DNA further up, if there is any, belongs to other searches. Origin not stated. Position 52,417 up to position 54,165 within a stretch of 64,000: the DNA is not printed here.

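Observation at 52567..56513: Two divergent B12-binding radical-SAM paralogs bracketing a GT2 inside an N-glycosylation island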

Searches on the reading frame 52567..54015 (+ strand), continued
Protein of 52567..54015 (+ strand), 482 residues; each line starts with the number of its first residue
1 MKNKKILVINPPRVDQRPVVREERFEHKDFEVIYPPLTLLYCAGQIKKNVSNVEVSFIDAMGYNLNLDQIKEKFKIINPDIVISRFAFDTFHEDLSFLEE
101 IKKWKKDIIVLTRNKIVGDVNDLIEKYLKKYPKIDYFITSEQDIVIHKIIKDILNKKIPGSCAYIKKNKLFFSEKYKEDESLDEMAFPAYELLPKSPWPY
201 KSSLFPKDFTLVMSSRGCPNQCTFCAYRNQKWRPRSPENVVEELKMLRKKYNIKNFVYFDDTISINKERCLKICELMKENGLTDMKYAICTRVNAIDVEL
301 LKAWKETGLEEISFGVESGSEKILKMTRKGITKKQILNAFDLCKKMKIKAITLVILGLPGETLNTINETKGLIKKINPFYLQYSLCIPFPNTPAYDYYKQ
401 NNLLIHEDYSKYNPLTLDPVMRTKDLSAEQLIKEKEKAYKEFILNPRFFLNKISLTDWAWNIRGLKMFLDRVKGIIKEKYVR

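Call 23: search_solved_structures(query=window:52567-54015:+, max_evalue=0.001)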
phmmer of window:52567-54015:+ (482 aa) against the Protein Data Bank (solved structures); distinct sequences matched with E-value up to 0.001: 6.
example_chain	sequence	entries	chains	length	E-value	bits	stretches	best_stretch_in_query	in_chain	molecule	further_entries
6fd2_B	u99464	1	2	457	3.2e-15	59.1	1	186-397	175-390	Putative apramycin biosynthetic oxidoreductase 4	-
9ccb_A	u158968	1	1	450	8.5e-13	51.1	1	212-399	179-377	Radical SAM core domain-containing protein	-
5ul2_A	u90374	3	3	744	1.9e-08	36.8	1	209-349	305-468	OxsB protein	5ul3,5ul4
4jc0_A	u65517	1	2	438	4.3e-06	29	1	203-377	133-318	Ribosomal protein S12 methylthiotransferase RimO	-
2qgq_A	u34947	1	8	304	8.4e-06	28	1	209-377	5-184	Protein TM_1862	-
9n1b_A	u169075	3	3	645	0.00011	24.4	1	195-431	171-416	Radical SAM protein | Radical SAM enzyme CysS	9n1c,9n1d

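Call 24: list_cluster_members(proteins=[P0121, P0002, P0122, P0001])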
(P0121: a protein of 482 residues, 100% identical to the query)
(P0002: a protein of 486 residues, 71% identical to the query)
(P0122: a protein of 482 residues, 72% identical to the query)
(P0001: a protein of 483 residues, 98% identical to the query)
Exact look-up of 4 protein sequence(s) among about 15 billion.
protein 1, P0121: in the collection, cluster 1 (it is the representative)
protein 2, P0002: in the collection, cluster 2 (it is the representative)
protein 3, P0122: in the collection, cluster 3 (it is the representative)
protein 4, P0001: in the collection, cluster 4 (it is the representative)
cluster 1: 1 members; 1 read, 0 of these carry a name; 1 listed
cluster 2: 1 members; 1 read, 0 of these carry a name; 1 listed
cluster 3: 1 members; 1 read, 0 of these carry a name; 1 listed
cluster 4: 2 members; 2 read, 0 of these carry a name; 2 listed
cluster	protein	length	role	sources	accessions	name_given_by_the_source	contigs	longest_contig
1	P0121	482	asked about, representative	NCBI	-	-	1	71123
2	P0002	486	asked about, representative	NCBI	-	-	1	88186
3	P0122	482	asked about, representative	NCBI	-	-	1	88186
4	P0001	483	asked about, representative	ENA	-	-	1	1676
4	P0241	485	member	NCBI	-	-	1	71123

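Call 25: find_related_loci(query=A1, collection=metagenome_contigs, flank=10000)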
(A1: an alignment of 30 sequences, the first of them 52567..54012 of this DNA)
Query A1 (482 aa) in metagenome_contigs; peptide patterns used: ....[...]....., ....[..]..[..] (x = any residue, [..] = any of these).
600 stretches matched a pattern (row limit reached: there are more); 498 encode a relative of the query (tblastn E <= 1e-3); the best 80 are kept; 80 distinct loci.
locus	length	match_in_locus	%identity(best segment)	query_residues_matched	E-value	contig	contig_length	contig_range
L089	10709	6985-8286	31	3-447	8e-60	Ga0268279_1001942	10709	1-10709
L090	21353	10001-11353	33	30-471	8e-57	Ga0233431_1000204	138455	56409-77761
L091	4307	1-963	33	132-453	7e-52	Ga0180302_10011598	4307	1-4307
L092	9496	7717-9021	29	6-438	4e-51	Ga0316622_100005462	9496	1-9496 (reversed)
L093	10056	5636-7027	28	2-473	2e-49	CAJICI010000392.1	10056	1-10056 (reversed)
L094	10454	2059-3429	29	2-453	1e-48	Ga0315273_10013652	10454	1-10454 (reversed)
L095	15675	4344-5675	30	5-467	7e-49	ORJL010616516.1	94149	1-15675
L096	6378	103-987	33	180-477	8e-49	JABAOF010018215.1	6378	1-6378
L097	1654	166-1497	30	5-453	6e-50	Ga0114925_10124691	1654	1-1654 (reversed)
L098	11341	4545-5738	26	36-431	4e-48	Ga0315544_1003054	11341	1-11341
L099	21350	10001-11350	32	5-456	7e-48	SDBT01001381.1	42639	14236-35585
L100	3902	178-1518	32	5-453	2e-47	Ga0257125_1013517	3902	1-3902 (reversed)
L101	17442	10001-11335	29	3-453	3e-50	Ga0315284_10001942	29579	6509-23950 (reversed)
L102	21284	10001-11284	31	35-472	1e-46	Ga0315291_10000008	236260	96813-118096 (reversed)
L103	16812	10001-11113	30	40-412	3e-46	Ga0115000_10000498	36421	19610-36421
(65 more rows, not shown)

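Call 26: find_encoding_contigs(protein=P0146, flank=9000, max_places=1)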
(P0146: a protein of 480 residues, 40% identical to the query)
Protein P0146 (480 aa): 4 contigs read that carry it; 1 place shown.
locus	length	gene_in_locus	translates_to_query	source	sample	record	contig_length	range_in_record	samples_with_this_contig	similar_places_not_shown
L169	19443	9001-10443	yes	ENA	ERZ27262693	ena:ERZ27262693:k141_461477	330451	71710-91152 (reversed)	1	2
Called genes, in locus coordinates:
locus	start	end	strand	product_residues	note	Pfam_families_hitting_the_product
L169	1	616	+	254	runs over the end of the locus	PF01791:DeoC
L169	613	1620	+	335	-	PF01959:DHQS, PF26558:DHQS_2nd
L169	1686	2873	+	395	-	PF00155:Aminotran_1_2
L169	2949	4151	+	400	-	PF00583:Acetyltransf_1 (faint)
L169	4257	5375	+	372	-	PF03706:LPG_synthase_TM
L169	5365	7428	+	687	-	-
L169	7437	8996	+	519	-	PF02310:B12-binding (weak), PF04055:Radical_SAM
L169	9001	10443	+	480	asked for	PF04055:Radical_SAM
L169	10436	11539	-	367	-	PF13439:Glyco_transf_4, PF13477:Glyco_trans_4_2, PF13579:Glyco_trans_4_4 (weak), PF00534:Glycos_transf_1, PF13692:Glyco_trans_1_4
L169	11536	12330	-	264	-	PF02811:PHP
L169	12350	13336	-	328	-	PF04321:RmlD_sub_bind, PF01073:3Beta_HSD, PF01370:Epimerase, PF02719:Polysacc_synt_2, PF07993:NAD_binding_4 (faint), PF16363:GDP_Man_Dehyd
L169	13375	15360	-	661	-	PF00664:ABC_membrane, PF13401:AAA_22 (faint), PF02463:SMC_N (faint), PF00005:ABC_tran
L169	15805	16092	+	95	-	-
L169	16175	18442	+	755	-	-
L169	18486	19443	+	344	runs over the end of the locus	PF00535:Glycos_transf_2, PF10111:Glyco_tranf_2_2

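Call 27: find_encoding_contigs(protein=P0165, flank=9000, max_places=1)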
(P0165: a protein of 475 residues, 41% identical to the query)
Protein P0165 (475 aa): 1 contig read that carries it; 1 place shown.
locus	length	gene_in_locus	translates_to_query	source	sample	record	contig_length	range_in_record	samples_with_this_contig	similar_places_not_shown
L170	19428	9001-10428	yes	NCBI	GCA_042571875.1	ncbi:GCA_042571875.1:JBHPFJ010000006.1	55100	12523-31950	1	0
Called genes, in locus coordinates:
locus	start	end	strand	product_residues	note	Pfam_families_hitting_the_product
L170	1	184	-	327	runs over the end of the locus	PF04055:Radical_SAM, PF13186:SPASM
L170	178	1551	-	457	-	PF00535:Glycos_transf_2, PF13489:Methyltransf_23 (weak), PF08241:Methyltransf_11, PF08242:Methyltransf_12, PF13649:Methyltransf_25, PF13847:Methyltransf_31 (weak)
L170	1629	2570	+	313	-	PF00535:Glycos_transf_2, PF10111:Glyco_tranf_2_2 (weak), PF13641:Glyco_tranf_2_3, PF13506:Glyco_transf_21 (faint)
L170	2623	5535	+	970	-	PF10131:PTPS_related (weak)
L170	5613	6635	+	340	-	PF04055:Radical_SAM, PF13186:SPASM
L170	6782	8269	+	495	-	PF02310:B12-binding, PF04055:Radical_SAM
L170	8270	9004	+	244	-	PF01209:Ubie_methyltran, PF13489:Methyltransf_23, PF05175:MTS (weak), PF06325:PrmA (weak), PF13649:Methyltransf_25, PF13847:Methyltransf_31, PF08241:Methyltransf_11, PF08242:Methyltransf_12, +1 more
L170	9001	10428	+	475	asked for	PF02310:B12-binding (weak), PF04055:Radical_SAM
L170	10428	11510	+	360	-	PF00534:Glycos_transf_1, PF13692:Glyco_trans_1_4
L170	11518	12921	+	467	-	PF02310:B12-binding, PF04055:Radical_SAM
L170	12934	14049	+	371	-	PF00535:Glycos_transf_2 (faint)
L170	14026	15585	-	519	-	PF00535:Glycos_transf_2, PF10111:Glyco_tranf_2_2, PF08241:Methyltransf_11 (weak), PF08242:Methyltransf_12 (weak), PF13649:Methyltransf_25 (weak)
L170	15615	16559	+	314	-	PF03706:LPG_synthase_TM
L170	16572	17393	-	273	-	PF01531:Glyco_transf_11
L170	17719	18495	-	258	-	PF03269:DUF268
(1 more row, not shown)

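Call 28: find_encoding_contigs(protein=P0162, flank=9000, max_places=1)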
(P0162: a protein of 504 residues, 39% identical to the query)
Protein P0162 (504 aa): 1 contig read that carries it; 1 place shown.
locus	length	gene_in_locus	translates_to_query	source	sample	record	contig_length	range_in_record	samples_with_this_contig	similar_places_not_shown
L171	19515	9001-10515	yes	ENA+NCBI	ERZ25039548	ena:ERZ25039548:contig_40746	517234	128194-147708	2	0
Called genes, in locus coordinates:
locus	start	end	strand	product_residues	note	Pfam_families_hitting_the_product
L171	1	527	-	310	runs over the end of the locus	PF00056:Ldh_1_N, PF02866:Ldh_1_C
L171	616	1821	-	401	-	PF00180:Iso_dh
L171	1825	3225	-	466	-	PF00682:HMGL-like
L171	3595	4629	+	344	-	PF01476:LysM (weak), PF01551:Peptidase_M23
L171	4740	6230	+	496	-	PF02310:B12-binding, PF04055:Radical_SAM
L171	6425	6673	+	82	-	-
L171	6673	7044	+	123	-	PF01850:PIN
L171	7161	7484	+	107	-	-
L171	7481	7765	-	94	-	PF06803:DUF1232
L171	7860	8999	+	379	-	PF13173:AAA_14, PF13635:DUF4143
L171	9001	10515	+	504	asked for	PF02310:B12-binding (faint), PF04055:Radical_SAM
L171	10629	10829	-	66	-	-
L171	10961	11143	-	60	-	-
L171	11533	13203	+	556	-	PF00365:PFK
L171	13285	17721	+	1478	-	PF02366:PMT, PF13231:PMT_2, PF10060:DUF2298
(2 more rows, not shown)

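Call 41: search_protein_families(library=ncbifam, proteins=[P0131, P0146], max_evalue=1e-10)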
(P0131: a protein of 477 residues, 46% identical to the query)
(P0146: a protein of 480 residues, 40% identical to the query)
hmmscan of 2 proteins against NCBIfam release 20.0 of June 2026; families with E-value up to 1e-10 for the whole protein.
P0131 (477 aa): 17 families
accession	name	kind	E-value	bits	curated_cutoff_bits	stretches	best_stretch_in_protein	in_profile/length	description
TIGR03471.1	HpnJ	equivalog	4.8e-47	160.9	577.6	1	1-446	1-443/472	hopanoid biosynthesis associated radical SAM protein HpnJ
TIGR02026.1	BchE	equivalog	7.8e-46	157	481.35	1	31-441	20-433/497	magnesium-protoporphyrin IX monomethyl ester anaerobic oxidative cyclase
NF033070.1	rSAM_AprD4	equivalog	7.4e-39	133.9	500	1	25-426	34-422/456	AprD4 family radical SAM diol-dehydratase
TIGR04479.1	bcpD_PhpK_rSAM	subfamily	1.5e-36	125.8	600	1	208-373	246-413/504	PhpK family radical SAM P-methyltransferase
NF050148.1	rSAM_ApyD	equivalog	4.9e-35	121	750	1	119-393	117-395/645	RiPP biosynthesis radical SAM protein ApyD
NF038361.1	rSAM_Sden_1168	equivalog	1.4e-32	113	575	1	118-396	188-478/560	Sden_1168 family B12-binding radical SAM P-methyltransferase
TIGR04014.1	B12_SAM_MJ_0865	equivalog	8.9e-26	90.6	360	1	207-389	164-356/434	methyl-coenzyme M reductase glutamine C-methyltransferase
TIGR03975.1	rSAM_ocin_1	subfamily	1.4e-25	89.9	281.85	1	95-369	150-430/606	RiPP maturation radical SAM C-methyltransferase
TIGR04295.1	B12_rSAM_oligo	hypoth_equivalog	4.3e-25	88.3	400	1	207-326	204-318/422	TIGR04295 family B12-binding domain-containing radical SAM protein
TIGR04385.1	B12_rSAM_cofa1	equivalog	2e-24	86.6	450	1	21-369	9-364/438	B12 lower ligand biosynthesis radical SAM protein BzaD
TIGR04072.2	rSAM_ladder_B12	equivalog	3.5e-24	85.3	360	1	33-371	18-351/443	lipid biosynthesis B12-binding/radical SAM protein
TIGR04367.1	HpnR_B12_rSAM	equivalog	7.5e-24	84.1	650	1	33-403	22-383/490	hopanoid C-3 methylase HpnR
TIGR04013.1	B12_SAM_MJ_1487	hypoth_equivalog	1.2e-18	67.1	251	1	188-374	138-338/382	TIGR04013 family B12-binding domain/radical SAM domain-containing protein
NF040546.1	rSAM_CUAEP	equivalog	4.8e-15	55.2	500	1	27-368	7-340/468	CUAEP/CCAEP-tail radical SAM (seleno)protein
NF040542.1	rSAM_RCCLKC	equivalog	2.8e-14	53.1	450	1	28-366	8-347/423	arsinothricin biosynthesis radical SAM protein ArsL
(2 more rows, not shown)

P0146 (480 aa): 16 families
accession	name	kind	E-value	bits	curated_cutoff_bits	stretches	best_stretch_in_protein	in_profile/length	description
TIGR02026.1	BchE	equivalog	2.1e-52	178.6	481.35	1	27-447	16-436/497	magnesium-protoporphyrin IX monomethyl ester anaerobic oxidative cyclase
TIGR03471.1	HpnJ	equivalog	9.9e-52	176.4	577.6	1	1-451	1-443/472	hopanoid biosynthesis associated radical SAM protein HpnJ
TIGR04479.1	bcpD_PhpK_rSAM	subfamily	5e-45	153.8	600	1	118-378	162-414/504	PhpK family radical SAM P-methyltransferase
NF033070.1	rSAM_AprD4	equivalog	8.2e-33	114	500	1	30-436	39-427/456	AprD4 family radical SAM diol-dehydratase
TIGR04072.2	rSAM_ladder_B12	equivalog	2.8e-32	112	360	1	204-404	176-380/443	lipid biosynthesis B12-binding/radical SAM protein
TIGR04385.1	B12_rSAM_cofa1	equivalog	1.6e-30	106.7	450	1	23-375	11-365/438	B12 lower ligand biosynthesis radical SAM protein BzaD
NF038361.1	rSAM_Sden_1168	equivalog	4.5e-27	94.8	575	1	88-380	158-456/560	Sden_1168 family B12-binding radical SAM P-methyltransferase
NF050148.1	rSAM_ApyD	equivalog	6e-27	94.3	750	1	117-394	116-391/645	RiPP biosynthesis radical SAM protein ApyD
TIGR04367.1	HpnR_B12_rSAM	equivalog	3.8e-26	91.7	650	1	33-411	22-386/490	hopanoid C-3 methylase HpnR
TIGR03975.1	rSAM_ocin_1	subfamily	1.2e-24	86.8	281.85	1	120-375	174-431/606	RiPP maturation radical SAM C-methyltransferase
TIGR04014.1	B12_SAM_MJ_0865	equivalog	2.3e-21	76.1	360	1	64-391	29-353/434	methyl-coenzyme M reductase glutamine C-methyltransferase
TIGR04295.1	B12_rSAM_oligo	hypoth_equivalog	9.3e-21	74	400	1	32-327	24-314/422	TIGR04295 family B12-binding domain-containing radical SAM protein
TIGR04013.1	B12_SAM_MJ_1487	hypoth_equivalog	1.7e-16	60.1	251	0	290-391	248-352/382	TIGR04013 family B12-binding domain/radical SAM domain-containing protein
NF033712.0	B12_rSAM_KedN5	subfamily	1.8e-14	52.9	700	1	120-364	107-360/624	KedN5 family methylcobalamin-dependent radical SAM C-methyltransferase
NF045585.1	rSAM_slr0320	equivalog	3.3e-14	52.3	775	1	208-377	235-412/511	photosystem II high light acclimation radical SAM protein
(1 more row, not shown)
